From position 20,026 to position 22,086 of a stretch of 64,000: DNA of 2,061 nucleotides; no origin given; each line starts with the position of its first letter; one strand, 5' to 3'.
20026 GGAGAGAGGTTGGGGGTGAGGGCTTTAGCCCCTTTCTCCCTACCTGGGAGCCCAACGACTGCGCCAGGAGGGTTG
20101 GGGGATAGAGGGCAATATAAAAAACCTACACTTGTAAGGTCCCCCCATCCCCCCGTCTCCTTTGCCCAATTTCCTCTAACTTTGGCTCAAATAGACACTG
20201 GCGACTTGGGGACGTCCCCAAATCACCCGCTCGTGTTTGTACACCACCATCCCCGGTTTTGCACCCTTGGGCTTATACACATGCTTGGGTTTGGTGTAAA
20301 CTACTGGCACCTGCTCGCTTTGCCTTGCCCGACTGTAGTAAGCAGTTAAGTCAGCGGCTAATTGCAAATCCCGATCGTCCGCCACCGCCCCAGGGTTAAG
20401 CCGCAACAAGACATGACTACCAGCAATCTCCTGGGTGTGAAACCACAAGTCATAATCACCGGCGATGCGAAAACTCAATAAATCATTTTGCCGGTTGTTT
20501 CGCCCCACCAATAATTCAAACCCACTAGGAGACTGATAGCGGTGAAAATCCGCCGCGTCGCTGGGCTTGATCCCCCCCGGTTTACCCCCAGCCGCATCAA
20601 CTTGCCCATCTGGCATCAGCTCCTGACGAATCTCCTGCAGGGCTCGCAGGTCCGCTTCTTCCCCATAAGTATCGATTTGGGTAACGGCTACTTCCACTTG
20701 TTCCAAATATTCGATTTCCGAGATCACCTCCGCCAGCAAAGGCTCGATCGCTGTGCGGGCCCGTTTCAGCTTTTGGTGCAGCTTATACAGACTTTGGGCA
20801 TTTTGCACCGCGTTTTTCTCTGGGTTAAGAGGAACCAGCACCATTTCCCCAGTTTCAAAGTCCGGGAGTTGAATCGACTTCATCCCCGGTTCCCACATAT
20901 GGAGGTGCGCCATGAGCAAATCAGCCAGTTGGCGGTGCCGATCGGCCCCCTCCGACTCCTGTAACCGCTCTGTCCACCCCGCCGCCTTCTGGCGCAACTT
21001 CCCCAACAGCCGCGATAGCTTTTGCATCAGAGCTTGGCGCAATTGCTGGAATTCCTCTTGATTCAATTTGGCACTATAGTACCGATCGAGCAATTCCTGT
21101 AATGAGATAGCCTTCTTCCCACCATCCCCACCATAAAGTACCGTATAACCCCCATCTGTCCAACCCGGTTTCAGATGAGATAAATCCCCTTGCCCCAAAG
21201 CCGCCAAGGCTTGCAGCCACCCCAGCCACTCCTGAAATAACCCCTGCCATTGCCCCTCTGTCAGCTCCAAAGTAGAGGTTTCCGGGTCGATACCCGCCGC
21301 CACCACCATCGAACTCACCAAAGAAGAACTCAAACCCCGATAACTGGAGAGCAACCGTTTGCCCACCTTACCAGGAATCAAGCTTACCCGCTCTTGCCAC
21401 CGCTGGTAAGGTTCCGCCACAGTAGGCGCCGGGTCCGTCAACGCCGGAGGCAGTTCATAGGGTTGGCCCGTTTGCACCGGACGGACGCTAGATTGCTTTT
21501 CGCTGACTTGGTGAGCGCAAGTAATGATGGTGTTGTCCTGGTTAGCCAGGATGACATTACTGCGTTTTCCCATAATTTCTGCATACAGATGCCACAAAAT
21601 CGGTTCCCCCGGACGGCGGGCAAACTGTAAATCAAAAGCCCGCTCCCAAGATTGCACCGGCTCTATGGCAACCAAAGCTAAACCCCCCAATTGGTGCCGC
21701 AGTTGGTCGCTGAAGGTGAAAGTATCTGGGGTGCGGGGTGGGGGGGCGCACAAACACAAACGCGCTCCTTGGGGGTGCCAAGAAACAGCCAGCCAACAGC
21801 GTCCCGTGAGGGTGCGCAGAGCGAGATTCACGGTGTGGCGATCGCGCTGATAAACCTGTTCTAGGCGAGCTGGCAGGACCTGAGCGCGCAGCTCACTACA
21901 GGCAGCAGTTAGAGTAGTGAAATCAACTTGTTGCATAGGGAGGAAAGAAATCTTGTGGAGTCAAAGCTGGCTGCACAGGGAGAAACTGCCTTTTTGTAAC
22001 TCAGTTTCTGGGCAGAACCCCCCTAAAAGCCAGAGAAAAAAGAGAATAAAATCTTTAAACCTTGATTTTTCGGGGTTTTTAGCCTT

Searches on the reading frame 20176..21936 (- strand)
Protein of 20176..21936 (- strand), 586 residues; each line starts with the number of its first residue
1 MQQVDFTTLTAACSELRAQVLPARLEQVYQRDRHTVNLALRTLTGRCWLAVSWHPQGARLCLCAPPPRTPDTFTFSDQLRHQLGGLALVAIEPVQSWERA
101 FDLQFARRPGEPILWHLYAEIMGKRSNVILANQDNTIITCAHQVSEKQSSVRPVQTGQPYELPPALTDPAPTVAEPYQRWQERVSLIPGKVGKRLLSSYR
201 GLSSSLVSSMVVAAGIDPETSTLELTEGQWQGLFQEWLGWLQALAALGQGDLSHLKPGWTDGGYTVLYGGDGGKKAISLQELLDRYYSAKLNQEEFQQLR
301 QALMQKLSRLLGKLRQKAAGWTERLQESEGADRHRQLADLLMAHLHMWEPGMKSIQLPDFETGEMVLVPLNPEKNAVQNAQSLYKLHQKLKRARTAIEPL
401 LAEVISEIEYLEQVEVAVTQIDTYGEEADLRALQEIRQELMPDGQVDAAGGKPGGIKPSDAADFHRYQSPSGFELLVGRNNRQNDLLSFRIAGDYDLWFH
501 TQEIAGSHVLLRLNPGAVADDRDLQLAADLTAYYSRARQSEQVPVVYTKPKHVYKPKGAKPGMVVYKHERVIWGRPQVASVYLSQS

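Call 7: find_encoding_contigs(protein=window:20176-21936:-, flank=3000, max_places=6)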
Protein window:20176-21936:- (586 aa): no gene with exactly this product is on record in the collection.

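Call 9: find_related_loci(query=window:20176-21936:-, collection=genome_contigs, flank=4000)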
Query window:20176-21936:- (586 aa) in genome_contigs; peptide patterns used: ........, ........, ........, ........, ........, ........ (x = any residue, [..] = any of these).
600 stretches matched a pattern (row limit reached: there are more); 584 encode a relative of the query (tblastn E <= 1e-3); the best 80 are kept; 80 distinct loci.
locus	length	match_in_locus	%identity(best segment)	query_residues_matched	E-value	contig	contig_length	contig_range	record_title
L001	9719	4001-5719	71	1-576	0e+0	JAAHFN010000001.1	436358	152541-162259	MAG: Oscillatoria sp. SIO1A7 1A7_NODE_1, whole genome shotgun sequence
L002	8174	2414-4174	67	1-580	0e+0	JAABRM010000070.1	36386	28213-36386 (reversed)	MAG: Oscillatoriales cyanobacterium isolate S07.Bin090 Scaffold_730, whole genome shotgun sequence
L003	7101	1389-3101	67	1-580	0e+0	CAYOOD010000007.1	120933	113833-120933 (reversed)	MAG TPA_asm: uncultured bacterium isolate binchicken_co135_64 genome assembly, contig: NODE_347_length_120933_cov_25.981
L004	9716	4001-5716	66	1-578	0e+0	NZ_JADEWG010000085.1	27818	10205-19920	[Phormidium] sp. LEGE 05292 NODE_85_length_27818_cov_21.4137, whole genome shotgun sequence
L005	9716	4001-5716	65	1-578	0e+0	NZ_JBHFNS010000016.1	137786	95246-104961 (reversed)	Floridaenema fluviatile BLCC-F154 k141_2790, whole genome shotgun sequence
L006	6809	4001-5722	65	1-583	0e+0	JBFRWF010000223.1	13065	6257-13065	MAG: Xenococcaceae cyanobacterium isolate 08_in_wi_poop_bin.1 08InWiPooB1_c_000001205564, whole genome shotgun sequence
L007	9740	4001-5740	65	1-578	0e+0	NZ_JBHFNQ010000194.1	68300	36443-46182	Floridaenema aerugineum BLCC-F46 bin1.fa-194, whole genome shotgun sequence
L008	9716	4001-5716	65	1-578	0e+0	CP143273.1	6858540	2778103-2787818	MAG: Phormidium sp. isolate R1S1 chromosome, complete genome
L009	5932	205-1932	65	1-585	0e+0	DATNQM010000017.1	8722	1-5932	MAG TPA_asm: Halomicronema sp. isolate SMAG_U16507 k141_56655, whole genome shotgun sequence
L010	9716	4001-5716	65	1-578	0e+0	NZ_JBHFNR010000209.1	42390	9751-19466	Floridaenema flaviceps BLCC-F50 bin2.fa-209, whole genome shotgun sequence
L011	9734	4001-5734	64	1-585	0e+0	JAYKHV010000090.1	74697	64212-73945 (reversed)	MAG: Lyngbya sp. isolate 280001 NODE_16216358, whole genome shotgun sequence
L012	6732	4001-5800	64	1-585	0e+0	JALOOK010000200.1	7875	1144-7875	MAG: Oscillatoria sp. Prado101 scaffold_12020, whole genome shotgun sequence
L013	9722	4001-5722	64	1-581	0e+0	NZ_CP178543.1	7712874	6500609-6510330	Capilliphycus salinus ALCB114379 voucher ALCB 114379 chromosome, complete genome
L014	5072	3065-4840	63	1-586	0e+0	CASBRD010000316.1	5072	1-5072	MAG: uncultured cyanobacterium isolate PMM_0008 genome assembly, contig: PMM_0008_000000000316, whole genome shotgun seq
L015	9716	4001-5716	65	1-578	0e+0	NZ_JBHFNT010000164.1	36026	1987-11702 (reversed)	Floridaenema evergladense BLCC-F167 bin1.fa-164, whole genome shotgun sequence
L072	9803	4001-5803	62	1-583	0e+0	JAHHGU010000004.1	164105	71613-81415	MAG: Aphanothece sp. CMT-3BRIN-NPC111 scaffold_43_c1, whole genome shotgun sequence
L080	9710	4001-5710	63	1-577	0e+0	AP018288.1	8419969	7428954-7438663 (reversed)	Nostoc sp. NIES-4103 DNA, nearly complete genome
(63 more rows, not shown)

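Call 27: find_homologous_proteins(query=window:20176-21936:-, max_evalue=1e-50)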
Query window:20176-21936:- (586 aa): 3794 proteins with E <= 1e-50 among 8000 candidates; the best 120 are listed.
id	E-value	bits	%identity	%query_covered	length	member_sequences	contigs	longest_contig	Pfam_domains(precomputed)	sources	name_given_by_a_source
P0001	0.0e+0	1246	93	100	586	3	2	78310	PF18297.7,PF05670.19,PF05833.17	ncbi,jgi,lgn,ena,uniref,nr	ncbi:MAG TPA: NFACT family protein [Oscillatoriaceae cyanobacterium M33_DOE_052]|uniref:Rqc2 homolog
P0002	5.4e-270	915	71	98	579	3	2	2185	PF18297.7,PF05670.19,PF05833.17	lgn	-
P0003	8.0e-268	908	70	98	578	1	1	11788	PF18297.7,PF05670.19,PF05833.17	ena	-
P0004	1.1e-265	901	68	100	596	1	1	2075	PF18297.7,PF05670.19,PF05833.17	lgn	-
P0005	2.6e-262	890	67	98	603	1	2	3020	PF18297.7,PF05670.19,PF05833.17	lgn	-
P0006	1.3e-260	884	67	98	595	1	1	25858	PF18297.7,PF05670.19,PF05833.17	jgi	jgi:predicted ribosome quality control (RQC) complex YloA/Tae2 family protein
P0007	4.5e-258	876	67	99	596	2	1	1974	PF18297.7,PF05670.19,PF05833.17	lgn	-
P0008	4.7e-256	869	69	98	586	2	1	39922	PF18297.7,PF05670.19,PF05833.17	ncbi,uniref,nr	ncbi:Rqc2 family fibronectin-binding protein [Phormidium sp. CCY1219]|uniref:Rqc2 family fibronectin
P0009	7.5e-256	868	67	99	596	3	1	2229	PF18297.7,PF05670.19,PF05833.17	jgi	jgi:predicted ribosome quality control (RQC) complex YloA/Tae2 family protein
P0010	8.8e-256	868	67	98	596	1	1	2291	PF18297.7,PF05670.19,PF05833.17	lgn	-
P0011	8.9e-256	868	67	99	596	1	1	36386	PF18297.7,PF05670.19,PF05833.17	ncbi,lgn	-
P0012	9.6e-256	868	67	98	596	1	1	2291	PF18297.7,PF05670.19,PF05833.17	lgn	-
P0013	1.5e-255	867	67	99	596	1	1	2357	PF18297.7,PF05670.19,PF05833.17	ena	-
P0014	2.9e-255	867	67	100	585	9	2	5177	PF18297.7,PF05670.19,PF05833.17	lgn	-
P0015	4.5e-255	866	67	99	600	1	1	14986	PF18297.7,PF05670.19,PF05833.17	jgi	jgi:predicted ribosome quality control (RQC) complex YloA/Tae2 family protein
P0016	8.2e-255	865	67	100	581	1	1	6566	PF18297.7,PF05670.19,PF05833.17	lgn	-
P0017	2.0e-254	864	66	99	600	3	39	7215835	PF18297.7,PF05670.19,PF05833.17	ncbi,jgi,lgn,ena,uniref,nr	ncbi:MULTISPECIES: Rqc2 family fibronectin-binding protein [Planktothricoides]|uniref:Rqc2 homolog R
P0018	2.1e-254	864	92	40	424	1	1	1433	PF18297.7,PF05670.19,PF05833.17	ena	-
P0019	6.0e-254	862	65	100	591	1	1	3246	PF18297.7,PF05670.19,PF05833.17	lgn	-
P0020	9.5e-254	862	67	98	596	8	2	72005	PF18297.7,PF05670.19,PF05833.17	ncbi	-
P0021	1.1e-253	861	66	99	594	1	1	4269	PF18297.7,PF05670.19,PF05833.17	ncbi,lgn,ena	-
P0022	3.9e-253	859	67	99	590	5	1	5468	PF18297.7,PF05670.19,PF05833.17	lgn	-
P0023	2.1e-252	857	64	100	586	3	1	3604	PF18297.7,PF05670.19,PF05833.17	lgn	-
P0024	3.9e-252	856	67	99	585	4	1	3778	PF18297.7,PF05670.19,PF05833.17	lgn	-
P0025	2.4e-251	854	66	99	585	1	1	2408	PF18297.7,PF05670.19,PF05833.17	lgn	-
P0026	2.8e-250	850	65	100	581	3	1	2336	PF18297.7,PF05670.19,PF05833.17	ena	-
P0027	7.0e-250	849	65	99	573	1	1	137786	PF18297.7,PF05670.19,PF05833.17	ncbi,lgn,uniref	ncbi:NFACT family protein [Aerosakkonemataceae cyanobacterium BLCC-F154]|uniref:Rqc2 homolog RqcH n=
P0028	1.1e-249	848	66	99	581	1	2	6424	PF18297.7,PF05670.19,PF05833.17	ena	-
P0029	7.5e-249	845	65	99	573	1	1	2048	PF18297.7,PF05670.19,PF05833.17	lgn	-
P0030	8.0e-249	845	66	98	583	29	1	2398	PF18297.7,PF05670.19,PF05833.17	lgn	-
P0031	2.0e-248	844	65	100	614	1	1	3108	PF18297.7,PF05670.19,PF05833.17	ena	-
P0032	2.6e-248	844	65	99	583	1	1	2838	PF18297.7,PF05670.19,PF05833.17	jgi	jgi:predicted ribosome quality control (RQC) complex YloA/Tae2 family protein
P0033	3.8e-248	843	65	98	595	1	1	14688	PF18297.7,PF05670.19,PF05833.17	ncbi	-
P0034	3.8e-248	843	65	99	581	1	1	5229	PF18297.7,PF05670.19,PF05833.17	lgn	-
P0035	4.7e-248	843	65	99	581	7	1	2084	PF18297.7,PF05670.19,PF05833.17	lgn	-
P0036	7.5e-248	842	65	99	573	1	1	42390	PF18297.7,PF05670.19,PF05833.17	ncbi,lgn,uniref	ncbi:NFACT family protein [Aerosakkonemataceae cyanobacterium BLCC-F50]|uniref:Rqc2 homolog RqcH n=1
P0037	2.6e-247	840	65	98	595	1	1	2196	PF18297.7,PF05670.19,PF05833.17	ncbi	-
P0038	2.7e-247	840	64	99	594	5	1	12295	PF18297.7,PF05670.19,PF05833.17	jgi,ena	-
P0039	3.0e-247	840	66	100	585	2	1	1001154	PF18297.7,PF05670.19,PF05833.17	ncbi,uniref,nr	ncbi:NFACT family protein [Ancylothrix sp. C2]|uniref:Rqc2 family fibronectin-binding protein n=1 Ta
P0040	4.5e-247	839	64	99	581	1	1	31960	PF18297.7,PF05670.19,PF05833.17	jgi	jgi:predicted ribosome quality control (RQC) complex YloA/Tae2 family protein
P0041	1.1e-246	838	64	99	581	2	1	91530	PF18297.7,PF05670.19,PF05833.17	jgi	-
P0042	1.1e-246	838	65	99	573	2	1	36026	PF18297.7,PF05670.19,PF05833.17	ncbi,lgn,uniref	ncbi:NFACT family protein [Floridanema evergladense]|uniref:Rqc2 homolog RqcH n=1 Tax=Floridaenema e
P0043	1.3e-246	838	65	100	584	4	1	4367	PF18297.7,PF05670.19,PF05833.17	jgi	-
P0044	1.5e-246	838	65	99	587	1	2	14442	PF18297.7,PF05670.19,PF05833.17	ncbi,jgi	jgi:predicted ribosome quality control (RQC) complex YloA/Tae2 family protein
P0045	1.7e-246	838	64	99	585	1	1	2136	PF18297.7,PF05670.19,PF05833.17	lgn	-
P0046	2.3e-246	837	65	98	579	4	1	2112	PF18297.7,PF05670.19,PF05833.17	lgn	-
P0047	2.5e-246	837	64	99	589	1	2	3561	PF18297.7,PF05670.19,PF05833.17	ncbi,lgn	ncbi:MAG TPA: NFACT RNA binding domain-containing protein [Phormidium sp.]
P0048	3.6e-246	837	65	99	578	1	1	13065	PF18297.7,PF05670.19,PF05833.17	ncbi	ncbi:MAG: NFACT family protein [Xenococcaceae cyanobacterium]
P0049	7.5e-246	835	65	99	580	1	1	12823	PF18297.7,PF05670.19,PF05833.17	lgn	-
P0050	9.1e-246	835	64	99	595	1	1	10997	PF18297.7,PF05670.19,PF05833.17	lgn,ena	-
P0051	9.6e-246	835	64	99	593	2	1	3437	PF18297.7,PF05670.19,PF05833.17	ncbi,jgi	jgi:predicted ribosome quality control (RQC) complex YloA/Tae2 family protein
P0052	1.0e-245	835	65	99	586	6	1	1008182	PF18297.7,PF05670.19,PF05833.17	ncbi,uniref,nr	ncbi:NFACT family protein [Oxynema sp. CENA135]|uniref:Rqc2 family fibronectin-binding protein n=1 T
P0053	2.3e-245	834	64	99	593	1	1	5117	PF18297.7,PF05670.19,PF05833.17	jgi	-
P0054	2.5e-245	834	64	99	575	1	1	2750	PF18297.7,PF05670.19,PF05833.17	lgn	-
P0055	3.4e-245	833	64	99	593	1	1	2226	PF18297.7,PF05670.19,PF05833.17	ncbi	-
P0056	5.0e-245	833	65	99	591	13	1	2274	PF18297.7,PF05670.19,PF05833.17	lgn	-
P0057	7.8e-245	832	64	99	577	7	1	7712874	PF18297.7,PF05670.19,PF05833.17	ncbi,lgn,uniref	ncbi:NFACT family protein [Capilliphycus salinus ALCB114379]|uniref:Rqc2 family fibronectin-binding 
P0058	9.4e-245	832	64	99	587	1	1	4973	PF18297.7,PF05670.19,PF05833.17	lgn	-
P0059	9.7e-245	832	64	100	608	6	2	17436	PF18297.7,PF05670.19,PF05833.17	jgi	jgi:predicted ribosome quality control (RQC) complex YloA/Tae2 family protein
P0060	2.0e-244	831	65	98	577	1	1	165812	PF18297.7,PF05670.19,PF05833.17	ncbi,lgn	-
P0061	3.0e-244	830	64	99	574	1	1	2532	PF18297.7,PF05670.19,PF05833.17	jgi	jgi:predicted ribosome quality control (RQC) complex YloA/Tae2 family protein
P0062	3.4e-244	830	64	100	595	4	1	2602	PF18297.7,PF05670.19,PF05833.17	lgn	-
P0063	4.8e-244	829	65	99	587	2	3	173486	PF18297.7,PF05670.19,PF05833.17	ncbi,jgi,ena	ncbi:MAG TPA: NFACT RNA binding domain-containing protein [Coleofasciculaceae cyanobacterium]|jgi:pr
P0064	5.0e-244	829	64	100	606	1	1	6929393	PF18297.7,PF05670.19,PF05833.17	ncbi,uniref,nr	ncbi:Rqc2 family fibronectin-binding protein [Kamptonema formosum]|uniref:Rqc2 family fibronectin-bi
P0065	6.0e-244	829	64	98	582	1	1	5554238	PF18297.7,PF05670.19,PF05833.17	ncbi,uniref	ncbi:Rqc2 family fibronectin-binding protein [Leptothermofonsia sp. ETS-13]|uniref:Rqc2 family fibro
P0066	1.8e-243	828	64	99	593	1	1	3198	PF18297.7,PF05670.19,PF05833.17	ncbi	-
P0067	1.9e-243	828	64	99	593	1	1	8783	PF18297.7,PF05670.19,PF05833.17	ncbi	-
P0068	2.0e-243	827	65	99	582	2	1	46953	PF18297.7,PF05670.19,PF05833.17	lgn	-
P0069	3.5e-243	827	64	99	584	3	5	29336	PF18297.7,PF05670.19,PF05833.17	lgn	-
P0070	4.5e-243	826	64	100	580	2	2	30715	PF18297.7,PF05670.19,PF05833.17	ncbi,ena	ncbi:MAG TPA: NFACT family protein [Candidatus Obscuribacterales bacterium]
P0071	5.3e-243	826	64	99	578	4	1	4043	PF18297.7,PF05670.19,PF05833.17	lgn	-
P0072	5.6e-243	826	64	100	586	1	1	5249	PF18297.7,PF05670.19,PF05833.17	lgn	-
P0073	8.5e-243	825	64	100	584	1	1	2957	PF18297.7,PF05670.19,PF05833.17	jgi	jgi:predicted ribosome quality control (RQC) complex YloA/Tae2 family protein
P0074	9.3e-243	825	63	100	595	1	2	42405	PF18297.7,PF05670.19,PF05833.17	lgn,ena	-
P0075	1.1e-242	825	63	99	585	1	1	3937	PF18297.7,PF05670.19,PF05833.17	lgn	-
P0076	1.4e-242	825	65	99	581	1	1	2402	PF18297.7,PF05670.19,PF05833.17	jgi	jgi:predicted ribosome quality control (RQC) complex YloA/Tae2 family protein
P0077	2.0e-242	824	65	99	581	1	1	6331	PF18297.7,PF05670.19,PF05833.17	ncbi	-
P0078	2.2e-242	824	64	99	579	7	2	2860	PF18297.7,PF05670.19,PF05833.17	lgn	-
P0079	2.2e-242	824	64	99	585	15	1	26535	PF18297.7,PF05670.19,PF05833.17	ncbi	-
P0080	2.3e-242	824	64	99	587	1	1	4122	PF18297.7,PF05670.19,PF05833.17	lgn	-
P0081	2.5e-242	824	63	99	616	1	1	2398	PF18297.7,PF05670.19,PF05833.17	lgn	-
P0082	2.8e-242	824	64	99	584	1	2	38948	PF18297.7,PF05670.19,PF05833.17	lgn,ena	-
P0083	2.8e-242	824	64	99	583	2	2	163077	PF18297.7,PF05670.19,PF05833.17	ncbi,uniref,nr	ncbi:NFACT family protein [Microcoleus vaginatus GB1-A2]|uniref:NFACT RNA binding domain-containing 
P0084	4.0e-242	823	64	99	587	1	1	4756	PF18297.7,PF05670.19,PF05833.17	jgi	jgi:predicted ribosome quality control (RQC) complex YloA/Tae2 family protein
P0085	4.0e-242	823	65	99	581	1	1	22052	PF18297.7,PF05670.19,PF05833.17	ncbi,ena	ncbi:MAG TPA: NFACT family protein [Coleofasciculaceae cyanobacterium]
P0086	4.3e-242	823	64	98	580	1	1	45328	PF18297.7,PF05670.19,PF05833.17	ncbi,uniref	ncbi:Rqc2 family fibronectin-binding protein [Pantanalinema rosaneae CENA516]|uniref:Rqc2 family fib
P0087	4.6e-242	823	63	100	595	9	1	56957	PF18297.7,PF05670.19,PF05833.17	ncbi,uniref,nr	ncbi:Rqc2 family fibronectin-binding protein [Argonema antarcticum]|uniref:Rqc2 family fibronectin-b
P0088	5.3e-242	823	64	100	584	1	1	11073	PF18297.7,PF05670.19,PF05833.17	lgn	-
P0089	6.1e-242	823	65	99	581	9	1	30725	PF18297.7,PF05670.19,PF05833.17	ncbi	-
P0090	6.4e-242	822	64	100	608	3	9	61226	PF18297.7,PF05670.19,PF05833.17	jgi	jgi:predicted ribosome quality control (RQC) complex YloA/Tae2 family protein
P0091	6.5e-242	822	64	99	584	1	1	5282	PF18297.7,PF05670.19,PF05833.17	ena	-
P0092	7.2e-242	822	65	99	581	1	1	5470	PF18297.7,PF05670.19,PF05833.17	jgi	-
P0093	7.6e-242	822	63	99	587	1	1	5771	PF18297.7,PF05670.19,PF05833.17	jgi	jgi:predicted ribosome quality control (RQC) complex YloA/Tae2 family protein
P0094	8.4e-242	822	64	99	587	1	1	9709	PF18297.7,PF05670.19,PF05833.17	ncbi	ncbi:MAG: NFACT RNA binding domain-containing protein [Cyanobacteriota bacterium]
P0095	8.6e-242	822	64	99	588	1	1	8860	PF18297.7,PF05670.19,PF05833.17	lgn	-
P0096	9.1e-242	822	64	100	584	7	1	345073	PF18297.7,PF05670.19,PF05833.17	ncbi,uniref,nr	ncbi:NFACT family protein [Trichocoleus sp. FACHB-591]|uniref:Rqc2 family fibronectin-binding protei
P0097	1.1e-241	822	64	100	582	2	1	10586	PF18297.7,PF05670.19,PF05833.17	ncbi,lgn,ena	-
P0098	1.2e-241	822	64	99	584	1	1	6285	PF18297.7,PF05670.19,PF05833.17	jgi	jgi:predicted ribosome quality control (RQC) complex YloA/Tae2 family protein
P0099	1.2e-241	822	64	99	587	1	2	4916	PF18297.7,PF05670.19,PF05833.17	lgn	-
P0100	1.7e-241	821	63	100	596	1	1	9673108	PF05670.19,PF05833.17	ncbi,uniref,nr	ncbi:hypothetical protein BJP34_21580 [Moorena producens PAL-8-15-08-1]|uniref:Rqc2 homolog RqcH n=1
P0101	1.7e-241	821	64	99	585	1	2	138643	PF18297.7,PF05670.19,PF05833.17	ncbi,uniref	ncbi:NFACT RNA binding domain-containing protein [Microcoleus sp. POL10_C6]|uniref:NFACT RNA binding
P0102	1.7e-241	821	65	98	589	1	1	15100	PF18297.7,PF05670.19,PF05833.17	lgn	-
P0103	1.9e-241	821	64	99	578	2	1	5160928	PF18297.7,PF05670.19,PF05833.17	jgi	jgi:predicted ribosome quality control (RQC) complex YloA/Tae2 family protein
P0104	2.3e-241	821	65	99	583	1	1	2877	PF18297.7,PF05670.19,PF05833.17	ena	-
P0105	2.4e-241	821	65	99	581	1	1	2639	PF18297.7,PF05670.19,PF05833.17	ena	-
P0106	2.5e-241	821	63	99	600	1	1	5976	PF18297.7,PF05670.19,PF05833.17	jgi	-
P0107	2.7e-241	820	63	99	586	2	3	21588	PF18297.7,PF05670.19,PF05833.17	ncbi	-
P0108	2.9e-241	820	65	98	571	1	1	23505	PF18297.7,PF05670.19,PF05833.17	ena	-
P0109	3.2e-241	820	65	98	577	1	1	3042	PF18297.7,PF05670.19,PF05833.17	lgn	-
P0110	5.2e-241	819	63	99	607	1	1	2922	PF18297.7,PF05670.19,PF05833.17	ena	-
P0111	5.6e-241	819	64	99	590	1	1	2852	PF18297.7,PF05670.19,PF05833.17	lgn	-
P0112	5.7e-241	819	62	99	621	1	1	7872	PF18297.7,PF05670.19,PF05833.17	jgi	-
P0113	5.7e-241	819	64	100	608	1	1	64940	PF18297.7,PF05670.19,PF05833.17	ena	-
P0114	6.6e-241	819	65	99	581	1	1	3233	PF18297.7,PF05670.19,PF05833.17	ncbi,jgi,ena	jgi:predicted ribosome quality control (RQC) complex YloA/Tae2 family protein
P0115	6.8e-241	819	64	99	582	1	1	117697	PF18297.7,PF05670.19,PF05833.17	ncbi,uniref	ncbi:NFACT RNA binding domain-containing protein [Microcoleus sp. B4-C1]|uniref:NFACT RNA binding do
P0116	7.1e-241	819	63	98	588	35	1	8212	PF18297.7,PF05670.19,PF05833.17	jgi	-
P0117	7.6e-241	819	64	99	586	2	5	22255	PF18297.7,PF05670.19,PF05833.17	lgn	-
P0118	8.4e-241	819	63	99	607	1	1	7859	PF18297.7,PF05670.19,PF05833.17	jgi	-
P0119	8.7e-241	819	64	100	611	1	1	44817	PF18297.7,PF05670.19,PF05833.17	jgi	jgi:predicted ribosome quality control (RQC) complex YloA/Tae2 family protein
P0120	9.6e-241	819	63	99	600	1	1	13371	PF18297.7,PF05670.19,PF05833.17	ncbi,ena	ncbi:MAG TPA: NFACT RNA binding domain-containing protein [Leptolyngbyaceae cyanobacterium]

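Call 29: find_encoding_contigs(protein=P0001, flank=4000, max_places=3)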
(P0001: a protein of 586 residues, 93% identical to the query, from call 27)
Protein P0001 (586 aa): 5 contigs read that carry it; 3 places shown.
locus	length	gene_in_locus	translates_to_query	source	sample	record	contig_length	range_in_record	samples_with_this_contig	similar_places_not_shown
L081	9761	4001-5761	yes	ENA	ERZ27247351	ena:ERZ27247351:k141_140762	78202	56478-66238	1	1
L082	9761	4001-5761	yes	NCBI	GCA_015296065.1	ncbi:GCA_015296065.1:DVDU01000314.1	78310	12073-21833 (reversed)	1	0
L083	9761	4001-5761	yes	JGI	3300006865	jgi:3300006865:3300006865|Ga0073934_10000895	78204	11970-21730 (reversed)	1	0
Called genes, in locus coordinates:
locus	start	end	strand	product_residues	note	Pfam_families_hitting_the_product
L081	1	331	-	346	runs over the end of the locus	PF00814:TsaD, PF22521:HypF_C_2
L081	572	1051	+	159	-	PF02507:PSI_PsaF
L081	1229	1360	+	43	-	PF01701:PSI_PsaJ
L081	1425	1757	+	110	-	-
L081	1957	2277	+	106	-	-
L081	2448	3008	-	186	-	PF00625:Guanylate_kin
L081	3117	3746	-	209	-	PF04025:RemA-like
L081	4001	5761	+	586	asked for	PF05833:NFACT_N, PF05670:NFACT-R_1, PF18297:NFACT-R_2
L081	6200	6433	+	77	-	-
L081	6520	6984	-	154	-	PF01022:HTH_5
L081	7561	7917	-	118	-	-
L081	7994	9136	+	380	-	PF13439:Glyco_transf_4, PF00534:Glycos_transf_1, PF13692:Glyco_trans_1_4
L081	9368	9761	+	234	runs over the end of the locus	PF02397:Bac_transf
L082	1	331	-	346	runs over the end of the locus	PF00814:TsaD, PF22521:HypF_C_2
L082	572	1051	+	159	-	PF02507:PSI_PsaF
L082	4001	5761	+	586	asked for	PF05833:NFACT_N, PF05670:NFACT-R_1, PF18297:NFACT-R_2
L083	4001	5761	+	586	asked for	PF05833:NFACT_N, PF05670:NFACT-R_1, PF18297:NFACT-R_2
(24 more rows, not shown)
